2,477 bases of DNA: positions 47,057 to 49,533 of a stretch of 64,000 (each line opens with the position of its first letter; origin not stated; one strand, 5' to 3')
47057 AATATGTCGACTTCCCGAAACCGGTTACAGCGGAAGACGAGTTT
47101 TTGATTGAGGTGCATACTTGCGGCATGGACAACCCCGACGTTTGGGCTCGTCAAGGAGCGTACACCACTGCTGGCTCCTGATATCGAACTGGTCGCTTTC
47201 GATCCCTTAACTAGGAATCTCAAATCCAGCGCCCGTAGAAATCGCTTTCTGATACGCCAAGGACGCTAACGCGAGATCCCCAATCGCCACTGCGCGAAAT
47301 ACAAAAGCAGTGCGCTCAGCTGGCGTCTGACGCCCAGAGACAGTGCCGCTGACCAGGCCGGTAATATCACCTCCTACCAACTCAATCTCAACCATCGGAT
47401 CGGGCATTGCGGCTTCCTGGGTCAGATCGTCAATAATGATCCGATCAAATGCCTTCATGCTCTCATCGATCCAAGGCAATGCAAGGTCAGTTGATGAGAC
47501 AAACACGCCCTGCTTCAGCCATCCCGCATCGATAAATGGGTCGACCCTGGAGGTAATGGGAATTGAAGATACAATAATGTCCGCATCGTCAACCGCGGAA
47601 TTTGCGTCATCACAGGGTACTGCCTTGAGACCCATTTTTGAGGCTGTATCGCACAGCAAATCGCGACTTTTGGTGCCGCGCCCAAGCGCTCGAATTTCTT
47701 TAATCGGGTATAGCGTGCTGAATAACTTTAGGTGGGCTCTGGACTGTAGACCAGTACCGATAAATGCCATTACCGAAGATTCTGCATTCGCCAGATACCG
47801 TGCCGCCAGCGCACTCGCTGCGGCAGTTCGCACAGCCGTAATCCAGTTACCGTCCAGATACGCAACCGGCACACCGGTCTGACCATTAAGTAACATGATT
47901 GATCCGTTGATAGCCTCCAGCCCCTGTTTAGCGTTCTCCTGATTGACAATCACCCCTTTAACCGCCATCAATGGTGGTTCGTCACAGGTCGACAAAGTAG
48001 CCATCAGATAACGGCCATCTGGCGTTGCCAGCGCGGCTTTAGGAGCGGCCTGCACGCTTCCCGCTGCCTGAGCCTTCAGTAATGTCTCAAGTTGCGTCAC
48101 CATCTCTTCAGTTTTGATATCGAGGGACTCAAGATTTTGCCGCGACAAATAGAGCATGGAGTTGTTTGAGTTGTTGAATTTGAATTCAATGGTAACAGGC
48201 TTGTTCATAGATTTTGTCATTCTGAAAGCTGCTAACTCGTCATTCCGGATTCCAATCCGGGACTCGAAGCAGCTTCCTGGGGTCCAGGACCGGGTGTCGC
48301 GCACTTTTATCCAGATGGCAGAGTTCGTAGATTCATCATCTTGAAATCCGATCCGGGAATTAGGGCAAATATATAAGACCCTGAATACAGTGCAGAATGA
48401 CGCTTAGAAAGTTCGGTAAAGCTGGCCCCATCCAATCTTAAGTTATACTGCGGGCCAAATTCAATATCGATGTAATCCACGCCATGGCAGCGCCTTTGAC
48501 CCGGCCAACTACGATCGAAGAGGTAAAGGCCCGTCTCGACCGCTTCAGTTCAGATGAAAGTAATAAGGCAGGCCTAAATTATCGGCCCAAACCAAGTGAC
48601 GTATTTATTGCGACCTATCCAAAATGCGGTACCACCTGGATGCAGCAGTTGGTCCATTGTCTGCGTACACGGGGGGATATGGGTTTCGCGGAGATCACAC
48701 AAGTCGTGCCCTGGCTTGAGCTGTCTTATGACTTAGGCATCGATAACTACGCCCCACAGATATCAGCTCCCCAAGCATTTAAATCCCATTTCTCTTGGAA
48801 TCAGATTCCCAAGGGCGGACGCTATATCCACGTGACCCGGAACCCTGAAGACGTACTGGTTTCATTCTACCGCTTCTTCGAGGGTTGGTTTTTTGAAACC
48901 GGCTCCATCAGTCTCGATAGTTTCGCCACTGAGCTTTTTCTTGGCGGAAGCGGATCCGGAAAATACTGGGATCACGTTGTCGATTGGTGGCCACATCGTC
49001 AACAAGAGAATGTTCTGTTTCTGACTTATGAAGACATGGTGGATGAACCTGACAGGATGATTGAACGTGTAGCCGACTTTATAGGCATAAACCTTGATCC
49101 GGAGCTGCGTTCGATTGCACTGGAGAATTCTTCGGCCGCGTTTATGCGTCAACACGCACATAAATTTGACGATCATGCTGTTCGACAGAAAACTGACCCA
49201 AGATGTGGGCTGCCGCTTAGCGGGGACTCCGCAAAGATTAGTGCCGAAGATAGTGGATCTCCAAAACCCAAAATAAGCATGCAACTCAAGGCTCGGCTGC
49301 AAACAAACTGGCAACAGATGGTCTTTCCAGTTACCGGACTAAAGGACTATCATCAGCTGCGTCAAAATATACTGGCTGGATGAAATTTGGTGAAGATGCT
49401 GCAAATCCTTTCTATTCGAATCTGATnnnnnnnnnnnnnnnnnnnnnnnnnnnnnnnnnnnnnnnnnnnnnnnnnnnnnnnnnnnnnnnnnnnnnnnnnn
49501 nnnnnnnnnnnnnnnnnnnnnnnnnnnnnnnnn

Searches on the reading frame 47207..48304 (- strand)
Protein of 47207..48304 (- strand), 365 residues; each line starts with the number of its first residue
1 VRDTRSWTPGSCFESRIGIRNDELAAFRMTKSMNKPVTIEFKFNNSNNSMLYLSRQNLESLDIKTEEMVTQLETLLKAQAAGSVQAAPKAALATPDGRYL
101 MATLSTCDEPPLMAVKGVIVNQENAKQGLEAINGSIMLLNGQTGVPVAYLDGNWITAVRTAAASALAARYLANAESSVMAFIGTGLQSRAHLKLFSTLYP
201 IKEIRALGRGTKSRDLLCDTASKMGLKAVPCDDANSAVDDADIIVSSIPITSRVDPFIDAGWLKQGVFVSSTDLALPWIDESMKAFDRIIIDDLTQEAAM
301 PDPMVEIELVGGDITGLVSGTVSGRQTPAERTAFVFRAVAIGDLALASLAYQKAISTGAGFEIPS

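Call 50: search_protein_families(library=pfam, proteins=[window:47207-48304:-], max_evalue=0.00001)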
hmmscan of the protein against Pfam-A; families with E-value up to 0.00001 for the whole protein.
window:47207-48304:- (365 aa): 1 family
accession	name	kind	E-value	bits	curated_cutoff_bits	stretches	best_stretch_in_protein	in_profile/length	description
PF02423.21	OCD_Mu_crystall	-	4.2e-42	144.7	24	1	64-356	16-312/314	Ornithine cyclodeaminase/mu-crystallin family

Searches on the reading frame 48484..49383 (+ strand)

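Call 50: search_protein_families(library=pfam, proteins=[window:48484-49383:+], max_evalue=0.00001)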
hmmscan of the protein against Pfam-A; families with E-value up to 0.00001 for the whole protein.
window:48484-49383:+ (299 aa): 2 families
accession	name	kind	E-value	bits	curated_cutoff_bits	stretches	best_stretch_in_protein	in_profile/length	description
PF00685.33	Sulfotransfer_1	-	3.2e-41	141.9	22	1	37-228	1-207/255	Sulfotransferase domain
PF13469.12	Sulfotransfer_3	-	1.7e-10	42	27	1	113-205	126-215/216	Sulfotransferase family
